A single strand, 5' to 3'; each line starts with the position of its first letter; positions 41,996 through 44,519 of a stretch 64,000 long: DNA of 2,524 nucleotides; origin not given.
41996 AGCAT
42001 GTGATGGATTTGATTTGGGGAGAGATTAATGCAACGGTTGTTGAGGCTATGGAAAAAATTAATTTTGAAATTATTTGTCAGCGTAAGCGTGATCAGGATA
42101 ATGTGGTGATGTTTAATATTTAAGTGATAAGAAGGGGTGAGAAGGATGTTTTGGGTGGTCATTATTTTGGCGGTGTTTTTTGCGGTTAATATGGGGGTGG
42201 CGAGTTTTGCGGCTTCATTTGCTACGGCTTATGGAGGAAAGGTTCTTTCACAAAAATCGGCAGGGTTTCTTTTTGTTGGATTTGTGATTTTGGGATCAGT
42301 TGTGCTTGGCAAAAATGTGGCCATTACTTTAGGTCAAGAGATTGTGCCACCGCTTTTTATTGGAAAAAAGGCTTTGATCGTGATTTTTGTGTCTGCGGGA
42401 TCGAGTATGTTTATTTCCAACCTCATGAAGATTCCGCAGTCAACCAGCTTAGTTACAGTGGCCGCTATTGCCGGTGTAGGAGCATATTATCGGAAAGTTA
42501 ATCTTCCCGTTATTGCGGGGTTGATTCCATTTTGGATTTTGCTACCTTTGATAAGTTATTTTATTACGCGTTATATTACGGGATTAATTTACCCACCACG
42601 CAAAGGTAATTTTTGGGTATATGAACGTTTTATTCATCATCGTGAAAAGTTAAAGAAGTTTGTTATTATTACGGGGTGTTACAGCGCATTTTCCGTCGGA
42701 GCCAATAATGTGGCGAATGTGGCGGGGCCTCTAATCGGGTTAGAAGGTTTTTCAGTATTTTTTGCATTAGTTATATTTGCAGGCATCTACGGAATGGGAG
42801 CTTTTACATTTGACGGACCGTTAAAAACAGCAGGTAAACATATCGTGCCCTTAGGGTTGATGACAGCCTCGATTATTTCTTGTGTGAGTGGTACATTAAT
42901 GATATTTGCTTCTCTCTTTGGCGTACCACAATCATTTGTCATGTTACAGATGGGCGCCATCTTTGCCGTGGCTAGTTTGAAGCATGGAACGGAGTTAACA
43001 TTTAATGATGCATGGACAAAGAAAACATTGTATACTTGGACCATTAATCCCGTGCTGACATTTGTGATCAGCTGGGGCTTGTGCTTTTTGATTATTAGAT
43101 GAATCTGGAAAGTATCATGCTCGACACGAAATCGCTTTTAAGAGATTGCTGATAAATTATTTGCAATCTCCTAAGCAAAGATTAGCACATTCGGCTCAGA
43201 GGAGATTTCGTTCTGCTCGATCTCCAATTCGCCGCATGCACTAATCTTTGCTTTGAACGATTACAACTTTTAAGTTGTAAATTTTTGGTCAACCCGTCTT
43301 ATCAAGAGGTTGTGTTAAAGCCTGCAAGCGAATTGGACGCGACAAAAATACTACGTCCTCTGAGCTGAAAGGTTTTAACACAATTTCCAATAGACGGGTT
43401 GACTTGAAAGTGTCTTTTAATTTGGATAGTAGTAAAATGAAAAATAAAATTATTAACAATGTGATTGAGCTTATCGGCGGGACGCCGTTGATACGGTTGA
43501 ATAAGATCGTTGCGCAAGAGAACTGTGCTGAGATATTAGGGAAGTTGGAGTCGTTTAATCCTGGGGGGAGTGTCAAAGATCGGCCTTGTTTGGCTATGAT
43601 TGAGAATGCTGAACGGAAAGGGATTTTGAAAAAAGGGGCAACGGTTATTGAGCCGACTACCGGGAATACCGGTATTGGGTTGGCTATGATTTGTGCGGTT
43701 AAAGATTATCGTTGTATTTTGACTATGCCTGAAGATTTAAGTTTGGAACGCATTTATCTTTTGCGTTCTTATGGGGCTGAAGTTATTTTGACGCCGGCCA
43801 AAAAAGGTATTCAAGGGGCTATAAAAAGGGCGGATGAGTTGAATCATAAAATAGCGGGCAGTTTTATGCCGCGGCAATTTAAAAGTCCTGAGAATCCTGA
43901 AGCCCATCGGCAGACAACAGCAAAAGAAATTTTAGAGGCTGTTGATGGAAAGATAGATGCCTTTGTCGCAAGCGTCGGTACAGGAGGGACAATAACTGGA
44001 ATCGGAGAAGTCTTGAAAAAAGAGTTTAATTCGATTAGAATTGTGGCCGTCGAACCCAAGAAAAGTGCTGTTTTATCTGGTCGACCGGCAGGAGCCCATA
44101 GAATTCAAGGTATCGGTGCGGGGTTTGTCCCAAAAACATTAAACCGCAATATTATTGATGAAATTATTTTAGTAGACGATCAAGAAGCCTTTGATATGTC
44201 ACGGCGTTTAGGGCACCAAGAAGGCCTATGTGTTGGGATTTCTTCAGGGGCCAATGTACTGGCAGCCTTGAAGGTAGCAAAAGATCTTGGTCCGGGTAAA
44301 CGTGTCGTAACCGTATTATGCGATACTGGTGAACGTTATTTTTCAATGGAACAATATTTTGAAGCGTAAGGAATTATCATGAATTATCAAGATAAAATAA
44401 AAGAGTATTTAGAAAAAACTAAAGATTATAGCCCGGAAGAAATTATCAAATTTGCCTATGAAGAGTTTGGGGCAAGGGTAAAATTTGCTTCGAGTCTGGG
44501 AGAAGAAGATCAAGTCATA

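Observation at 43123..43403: Long structured repeat element present upstream of cysK and again upstream of the Na/Pi cotransporter (58597..58750)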

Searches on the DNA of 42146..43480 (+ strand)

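Call 6: search_rna_families(source=window, start=43050, end=43480, threshold=evalue, max_evalue=10, show_alignments=3)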
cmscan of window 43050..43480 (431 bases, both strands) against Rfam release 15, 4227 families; matches with E-value up to 10: 7.
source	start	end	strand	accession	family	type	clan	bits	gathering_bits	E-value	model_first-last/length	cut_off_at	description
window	43404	43446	+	RF02153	NBR2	Gene; lncRNA;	-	21.5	40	0.72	1-63/63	no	Neighbour of BRCA1 gene 2 converved region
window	43261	43437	+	RF04130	MIR7996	Gene; miRNA;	-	17.5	119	1.1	1-190/190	no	MIR7996 microRNA precursor family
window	43125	43313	+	RF02998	IS605-orfB-II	Gene; sRNA;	-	17.4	88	1.5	1-155/155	no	IS605-orfB-II RNA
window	43135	43180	+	RF00366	mir-BHRF1-2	Gene; miRNA;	-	17.4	87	2.2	1-65/65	no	mir-BHRF1-2 microRNA precursor family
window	43090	43168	+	RF00300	snoZ221_snoR21b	Gene; snRNA; snoRNA; CD-box;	-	16.1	44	1.2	1-91/91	no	Small nucleolar RNA Z221/R21b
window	43137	43175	-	RF00898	mir-242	Gene; miRNA;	-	14.5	54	6.8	1-77/77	no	mir-242 microRNA precursor family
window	43372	43478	-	RF00636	NRON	Gene;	-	9.2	50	2.3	1-370/370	no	ncRNA Repressor of NFAT (nuclear factor of activated T cells)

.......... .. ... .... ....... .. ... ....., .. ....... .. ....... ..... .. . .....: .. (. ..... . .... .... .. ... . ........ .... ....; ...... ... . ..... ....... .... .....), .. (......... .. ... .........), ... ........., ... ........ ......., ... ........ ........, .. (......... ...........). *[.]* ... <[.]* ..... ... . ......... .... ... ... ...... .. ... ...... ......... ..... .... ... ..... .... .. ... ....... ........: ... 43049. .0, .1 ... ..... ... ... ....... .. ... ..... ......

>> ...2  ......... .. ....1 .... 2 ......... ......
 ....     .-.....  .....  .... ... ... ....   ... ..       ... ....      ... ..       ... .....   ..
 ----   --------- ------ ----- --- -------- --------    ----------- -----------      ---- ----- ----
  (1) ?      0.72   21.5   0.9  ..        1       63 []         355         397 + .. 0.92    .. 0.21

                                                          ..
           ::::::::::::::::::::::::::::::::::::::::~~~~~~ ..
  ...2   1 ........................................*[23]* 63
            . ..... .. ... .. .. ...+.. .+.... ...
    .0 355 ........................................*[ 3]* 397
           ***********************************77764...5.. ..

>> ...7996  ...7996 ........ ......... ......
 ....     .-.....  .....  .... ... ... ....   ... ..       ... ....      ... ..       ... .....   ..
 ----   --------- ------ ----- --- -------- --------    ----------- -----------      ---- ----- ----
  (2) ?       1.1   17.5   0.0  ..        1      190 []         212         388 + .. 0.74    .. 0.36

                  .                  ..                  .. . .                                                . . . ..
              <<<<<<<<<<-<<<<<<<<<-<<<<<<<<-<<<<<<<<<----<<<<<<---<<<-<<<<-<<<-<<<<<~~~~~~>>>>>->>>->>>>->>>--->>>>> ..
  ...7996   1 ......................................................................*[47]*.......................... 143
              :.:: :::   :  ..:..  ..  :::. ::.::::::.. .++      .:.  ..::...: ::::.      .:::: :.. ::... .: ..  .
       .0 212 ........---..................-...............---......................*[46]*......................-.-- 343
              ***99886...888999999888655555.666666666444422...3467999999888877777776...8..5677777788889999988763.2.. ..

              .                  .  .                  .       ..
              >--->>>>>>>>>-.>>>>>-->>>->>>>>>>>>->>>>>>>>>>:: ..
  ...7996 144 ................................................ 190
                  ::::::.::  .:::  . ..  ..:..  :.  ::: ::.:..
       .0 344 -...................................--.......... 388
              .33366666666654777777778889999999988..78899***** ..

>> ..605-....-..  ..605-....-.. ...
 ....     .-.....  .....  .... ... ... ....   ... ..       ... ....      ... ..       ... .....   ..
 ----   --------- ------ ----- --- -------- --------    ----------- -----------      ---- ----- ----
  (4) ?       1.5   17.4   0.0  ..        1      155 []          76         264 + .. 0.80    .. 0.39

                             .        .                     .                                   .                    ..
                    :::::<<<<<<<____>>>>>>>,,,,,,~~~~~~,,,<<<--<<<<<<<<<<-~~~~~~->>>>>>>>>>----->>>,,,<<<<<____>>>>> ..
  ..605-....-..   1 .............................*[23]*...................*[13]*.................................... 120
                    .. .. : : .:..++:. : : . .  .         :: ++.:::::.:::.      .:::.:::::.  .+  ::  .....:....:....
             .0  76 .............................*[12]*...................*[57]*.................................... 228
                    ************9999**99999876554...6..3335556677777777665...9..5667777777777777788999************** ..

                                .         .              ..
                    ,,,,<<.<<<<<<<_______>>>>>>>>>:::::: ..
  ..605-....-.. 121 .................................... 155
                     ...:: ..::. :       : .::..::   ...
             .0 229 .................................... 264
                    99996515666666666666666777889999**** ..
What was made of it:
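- On IS605-orfB-II / omega-RNA: 17.4 bits against a gathering score of 88, E = 1.5, at copy 1 only (call 6).
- A weak Rfam match of 43125-43313 to IS605-orfB-II (17.4 bits, E = 1.5; call 6).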

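Call 31: search_rna_families(source=L004, start=11860, end=12215, threshold=evalue, max_evalue=10, show_alignments=2)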
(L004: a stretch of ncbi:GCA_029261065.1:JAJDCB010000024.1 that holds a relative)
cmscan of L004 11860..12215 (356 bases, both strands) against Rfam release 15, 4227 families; matches with E-value up to 10: 10.
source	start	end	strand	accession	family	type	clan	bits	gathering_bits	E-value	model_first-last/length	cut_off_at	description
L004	11913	12141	+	RF04170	MIR7723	Gene; miRNA;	-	47.1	200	1.6e-08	1-235/235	no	MIR7723 microRNA precursor family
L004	11895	11995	+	RF03598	MIR6024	Gene; miRNA;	-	27.2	72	0.0013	13-88/99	no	MIR6024 microRNA precursor family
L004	11941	12113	+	RF01005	MIR530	Gene; miRNA;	-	24.3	85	0.017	1-172/172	no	MIR530 microRNA precursor family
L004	11955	12098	-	RF04118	MIR9481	Gene; miRNA;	-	20.1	130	0.094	1-135/135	no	MIR9481 microRNA precursor family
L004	11953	12102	+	RF04205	MIR2606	Gene; miRNA;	-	20.1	139.7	1.6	1-165/165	no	MIR2606 microRNA precursor family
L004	11935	12119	+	RF03951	MIR7725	Gene; miRNA;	-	18.2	77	0.79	1-142/142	no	MIR7725 microRNA precursor family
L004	12077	12142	-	RF01684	mascRNA-menRNA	Gene;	-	16.6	42.5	0.91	1-56/56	no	MALAT1-associated small cytoplasmic RNA/MEN beta RNA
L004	11986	12040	-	RF01220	snoR104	Gene; snRNA; snoRNA; HACA-box;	-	14.9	40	5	1-118/118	no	Small nucleolar RNA snoR104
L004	11898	11992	-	RF00908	MIR529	Gene; miRNA;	-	12.7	75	5.4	15-115/131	no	MIR529 microRNA precursor family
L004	11960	12106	+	RF02577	tsr24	Gene; sRNA;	-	11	50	3.8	1-238/238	no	S. aureus tsr24 small RNA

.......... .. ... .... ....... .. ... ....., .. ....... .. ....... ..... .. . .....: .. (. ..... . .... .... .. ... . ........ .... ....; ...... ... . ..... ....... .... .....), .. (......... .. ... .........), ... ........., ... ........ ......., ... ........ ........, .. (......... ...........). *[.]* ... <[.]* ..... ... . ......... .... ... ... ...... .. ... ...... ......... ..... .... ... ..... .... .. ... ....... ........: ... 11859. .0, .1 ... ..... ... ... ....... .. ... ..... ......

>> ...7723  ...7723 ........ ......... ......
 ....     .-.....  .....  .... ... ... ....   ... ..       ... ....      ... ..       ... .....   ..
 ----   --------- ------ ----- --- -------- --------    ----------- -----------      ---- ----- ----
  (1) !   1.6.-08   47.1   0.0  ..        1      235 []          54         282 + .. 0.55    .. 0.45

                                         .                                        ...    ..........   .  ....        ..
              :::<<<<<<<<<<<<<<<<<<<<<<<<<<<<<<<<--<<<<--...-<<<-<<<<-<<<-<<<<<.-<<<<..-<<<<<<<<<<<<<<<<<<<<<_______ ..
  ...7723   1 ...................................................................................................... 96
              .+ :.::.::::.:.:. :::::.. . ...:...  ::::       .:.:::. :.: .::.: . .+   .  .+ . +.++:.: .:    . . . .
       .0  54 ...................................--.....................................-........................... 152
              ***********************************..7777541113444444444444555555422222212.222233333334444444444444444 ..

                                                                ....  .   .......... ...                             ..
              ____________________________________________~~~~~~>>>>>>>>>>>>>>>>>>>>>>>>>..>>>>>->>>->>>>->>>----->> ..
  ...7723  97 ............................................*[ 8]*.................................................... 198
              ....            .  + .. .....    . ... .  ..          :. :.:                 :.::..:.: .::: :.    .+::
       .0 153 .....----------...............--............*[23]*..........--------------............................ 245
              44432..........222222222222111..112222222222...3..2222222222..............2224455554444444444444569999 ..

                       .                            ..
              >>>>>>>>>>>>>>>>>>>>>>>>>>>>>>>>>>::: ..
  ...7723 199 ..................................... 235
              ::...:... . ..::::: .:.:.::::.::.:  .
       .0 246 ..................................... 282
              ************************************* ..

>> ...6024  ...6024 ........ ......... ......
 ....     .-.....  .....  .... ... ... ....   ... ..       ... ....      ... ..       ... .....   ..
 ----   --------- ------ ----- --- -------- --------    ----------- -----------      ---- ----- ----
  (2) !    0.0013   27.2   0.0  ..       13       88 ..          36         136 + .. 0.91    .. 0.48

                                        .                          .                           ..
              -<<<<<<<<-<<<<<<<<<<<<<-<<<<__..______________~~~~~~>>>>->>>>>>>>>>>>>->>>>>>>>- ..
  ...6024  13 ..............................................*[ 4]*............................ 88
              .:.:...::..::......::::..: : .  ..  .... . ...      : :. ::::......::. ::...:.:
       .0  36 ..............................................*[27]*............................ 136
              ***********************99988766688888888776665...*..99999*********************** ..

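Call 76: build_rna_model(alignment_id=A5, structure=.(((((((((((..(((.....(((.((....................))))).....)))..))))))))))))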
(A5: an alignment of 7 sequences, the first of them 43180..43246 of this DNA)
Model R1 built from alignment A5 (7 sequences, 74 columns); structure: as given.
model positions 67; base pairs 19; branch points 0; effective number of sequences 4.38; information 0.838 bits per position. Calibrated on 0.2 Mb of random sequence (short: E-values are rough).
structure used (alignment columns):
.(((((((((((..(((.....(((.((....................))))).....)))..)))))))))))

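Call 77: search_with_rna_model(model_id=R1, sources=[window, L004, L200, L201, L202, L203, L204, L120, L121, L122, L123, L124, L125, L126, L127, L128, L129, L130, L131, L132, L133, L134, L135, L136, L137, L138, L139, L140, L141, L142, L143, L144, L145, L146, L147, L148, L149, L150, L151, L152, L153, L154, L155, L156, L157, L158, L159, L160, L161, L162, L163, L164, L165, L166, L167, L168, L169, L170, L171, L172, L173, L174, L175, L176, L177, L178, L179, L180, L181, L182, L183, L184, L185, L186, L187, L188, L189, L190, L191, L192, L193, L194, L195, L196, L197, L198, L199], max_evalue=10, show_alignments=0)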
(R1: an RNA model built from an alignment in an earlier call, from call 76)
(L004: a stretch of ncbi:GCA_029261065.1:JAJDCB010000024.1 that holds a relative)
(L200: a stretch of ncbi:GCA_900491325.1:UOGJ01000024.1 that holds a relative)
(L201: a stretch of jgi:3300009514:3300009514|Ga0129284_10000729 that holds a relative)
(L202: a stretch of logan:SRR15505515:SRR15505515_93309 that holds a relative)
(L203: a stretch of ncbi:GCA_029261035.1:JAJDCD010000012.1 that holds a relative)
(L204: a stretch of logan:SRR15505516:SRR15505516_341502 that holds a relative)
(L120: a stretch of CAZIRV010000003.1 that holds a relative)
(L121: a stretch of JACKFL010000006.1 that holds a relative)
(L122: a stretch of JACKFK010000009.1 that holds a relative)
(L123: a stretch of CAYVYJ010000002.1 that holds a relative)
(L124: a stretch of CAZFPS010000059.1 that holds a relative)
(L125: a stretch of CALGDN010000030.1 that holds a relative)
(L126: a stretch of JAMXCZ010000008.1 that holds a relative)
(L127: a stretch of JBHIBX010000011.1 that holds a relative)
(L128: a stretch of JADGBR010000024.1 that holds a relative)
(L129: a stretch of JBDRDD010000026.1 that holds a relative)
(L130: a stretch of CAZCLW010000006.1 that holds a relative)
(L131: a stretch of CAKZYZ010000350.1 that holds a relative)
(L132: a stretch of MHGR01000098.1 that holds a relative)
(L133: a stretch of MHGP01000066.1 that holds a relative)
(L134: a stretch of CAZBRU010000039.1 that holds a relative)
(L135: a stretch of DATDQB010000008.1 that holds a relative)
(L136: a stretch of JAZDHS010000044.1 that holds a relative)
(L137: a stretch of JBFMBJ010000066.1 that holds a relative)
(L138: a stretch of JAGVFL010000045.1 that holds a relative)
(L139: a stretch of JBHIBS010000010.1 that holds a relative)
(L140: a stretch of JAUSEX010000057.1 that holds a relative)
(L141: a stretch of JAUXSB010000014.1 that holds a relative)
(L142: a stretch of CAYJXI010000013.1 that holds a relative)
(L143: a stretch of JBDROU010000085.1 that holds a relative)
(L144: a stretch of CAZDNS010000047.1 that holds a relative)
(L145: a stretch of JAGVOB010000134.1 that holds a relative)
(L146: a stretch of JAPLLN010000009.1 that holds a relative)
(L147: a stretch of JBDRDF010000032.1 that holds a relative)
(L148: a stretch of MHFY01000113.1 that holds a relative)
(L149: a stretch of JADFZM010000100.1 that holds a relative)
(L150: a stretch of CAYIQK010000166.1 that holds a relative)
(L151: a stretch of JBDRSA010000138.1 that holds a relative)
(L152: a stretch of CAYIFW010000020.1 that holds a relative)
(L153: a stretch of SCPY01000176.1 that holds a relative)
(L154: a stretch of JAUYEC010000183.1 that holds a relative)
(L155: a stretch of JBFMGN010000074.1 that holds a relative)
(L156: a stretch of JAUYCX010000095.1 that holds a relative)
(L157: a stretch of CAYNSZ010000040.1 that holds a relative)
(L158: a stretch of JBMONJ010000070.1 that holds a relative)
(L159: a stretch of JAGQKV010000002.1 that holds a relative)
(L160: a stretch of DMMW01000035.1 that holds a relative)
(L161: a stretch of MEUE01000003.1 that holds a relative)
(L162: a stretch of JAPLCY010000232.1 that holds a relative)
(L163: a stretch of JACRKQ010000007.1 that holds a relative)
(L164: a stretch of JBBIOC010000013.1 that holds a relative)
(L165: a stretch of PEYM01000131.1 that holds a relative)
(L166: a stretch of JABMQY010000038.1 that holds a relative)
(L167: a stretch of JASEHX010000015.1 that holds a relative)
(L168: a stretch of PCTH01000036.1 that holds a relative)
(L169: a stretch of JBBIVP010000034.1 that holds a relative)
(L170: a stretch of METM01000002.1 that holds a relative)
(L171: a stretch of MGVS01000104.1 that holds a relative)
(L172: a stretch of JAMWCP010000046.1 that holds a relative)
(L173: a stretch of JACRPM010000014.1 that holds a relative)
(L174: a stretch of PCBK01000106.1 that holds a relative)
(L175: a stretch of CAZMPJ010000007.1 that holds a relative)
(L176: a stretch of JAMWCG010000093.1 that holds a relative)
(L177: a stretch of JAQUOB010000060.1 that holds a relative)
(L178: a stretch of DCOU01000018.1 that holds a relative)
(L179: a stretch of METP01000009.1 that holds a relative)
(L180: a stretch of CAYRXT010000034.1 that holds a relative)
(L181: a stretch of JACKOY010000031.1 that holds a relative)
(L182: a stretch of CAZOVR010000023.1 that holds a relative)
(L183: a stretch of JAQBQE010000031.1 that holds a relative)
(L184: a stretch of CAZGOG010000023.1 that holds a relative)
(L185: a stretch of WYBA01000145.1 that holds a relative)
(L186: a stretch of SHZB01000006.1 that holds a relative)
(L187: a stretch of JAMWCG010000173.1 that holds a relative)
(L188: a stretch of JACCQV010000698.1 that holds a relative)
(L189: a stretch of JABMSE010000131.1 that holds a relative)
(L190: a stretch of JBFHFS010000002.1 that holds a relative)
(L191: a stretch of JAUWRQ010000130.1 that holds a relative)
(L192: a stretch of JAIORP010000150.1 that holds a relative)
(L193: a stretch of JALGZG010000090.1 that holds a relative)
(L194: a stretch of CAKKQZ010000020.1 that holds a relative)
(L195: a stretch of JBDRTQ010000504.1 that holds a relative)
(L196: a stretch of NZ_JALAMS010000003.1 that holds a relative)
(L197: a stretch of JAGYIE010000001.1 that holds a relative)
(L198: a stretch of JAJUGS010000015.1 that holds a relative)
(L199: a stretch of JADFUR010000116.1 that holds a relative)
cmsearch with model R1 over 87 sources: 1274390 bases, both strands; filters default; matches with E-value up to 10: 7.
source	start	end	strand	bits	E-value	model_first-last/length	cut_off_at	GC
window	58620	58686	+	81.5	2.6e-22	1-67/67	no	0.52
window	43180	43246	+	78.6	2.1e-21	1-67/67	no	0.49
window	43314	43379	-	69.3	2.4e-18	1-67/67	no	0.44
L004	11909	11981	+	65.7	3.5e-17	1-67/67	no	0.49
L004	12074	12145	-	64.9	6.1e-17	1-67/67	no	0.64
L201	7346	7412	+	64.4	8.9e-17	1-67/67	no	0.58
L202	1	56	-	58.4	8.1e-15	1-56/67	3'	0.5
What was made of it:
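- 43121..43272 (+): Element copy W1A (A-type). It is a nested hairpin with outermost arms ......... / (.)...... and main stem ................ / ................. The covariance model R1 scores it 78.6 bits (call 77).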

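Call 85: search_with_rna_model(model_id=R1, sources=[L205, L206, L207, L208, L209, L210], max_evalue=10, show_alignments=4)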
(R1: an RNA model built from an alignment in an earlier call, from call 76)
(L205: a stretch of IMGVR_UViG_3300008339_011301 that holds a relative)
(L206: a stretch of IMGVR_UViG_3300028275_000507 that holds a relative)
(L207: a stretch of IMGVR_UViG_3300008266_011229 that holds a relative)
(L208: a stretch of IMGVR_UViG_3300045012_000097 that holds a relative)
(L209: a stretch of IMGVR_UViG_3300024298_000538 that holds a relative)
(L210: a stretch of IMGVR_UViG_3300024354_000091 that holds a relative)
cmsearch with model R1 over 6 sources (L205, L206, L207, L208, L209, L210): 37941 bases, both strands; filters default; matches with E-value up to 10: 0.
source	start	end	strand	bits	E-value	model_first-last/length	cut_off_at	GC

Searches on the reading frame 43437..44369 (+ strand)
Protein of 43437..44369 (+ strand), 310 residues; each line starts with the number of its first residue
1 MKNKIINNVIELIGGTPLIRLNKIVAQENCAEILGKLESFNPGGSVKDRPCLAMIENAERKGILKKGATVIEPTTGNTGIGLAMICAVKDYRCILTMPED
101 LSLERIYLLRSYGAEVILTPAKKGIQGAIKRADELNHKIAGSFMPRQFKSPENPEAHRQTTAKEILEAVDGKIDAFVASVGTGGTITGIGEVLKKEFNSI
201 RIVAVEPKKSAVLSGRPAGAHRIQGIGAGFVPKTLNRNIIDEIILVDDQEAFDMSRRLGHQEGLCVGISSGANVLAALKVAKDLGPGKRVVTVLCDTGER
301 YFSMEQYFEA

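Call 16: find_encoding_contigs(protein=window:43437-44369:+, flank=10000, max_places=6)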
Protein window:43437-44369:+ (310 aa): no gene with exactly this product is on record in the collection.

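Call 17: search_protein_families(library=pfam, proteins=[window:43437-44369:+])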
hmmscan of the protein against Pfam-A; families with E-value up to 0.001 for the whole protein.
window:43437-44369:+ (310 aa): 1 family
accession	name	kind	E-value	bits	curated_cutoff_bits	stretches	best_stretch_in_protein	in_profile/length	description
PF00291.31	PALP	-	1.2e-76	258.4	35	1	11-296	3-295/295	Pyridoxal-phosphate dependent enzyme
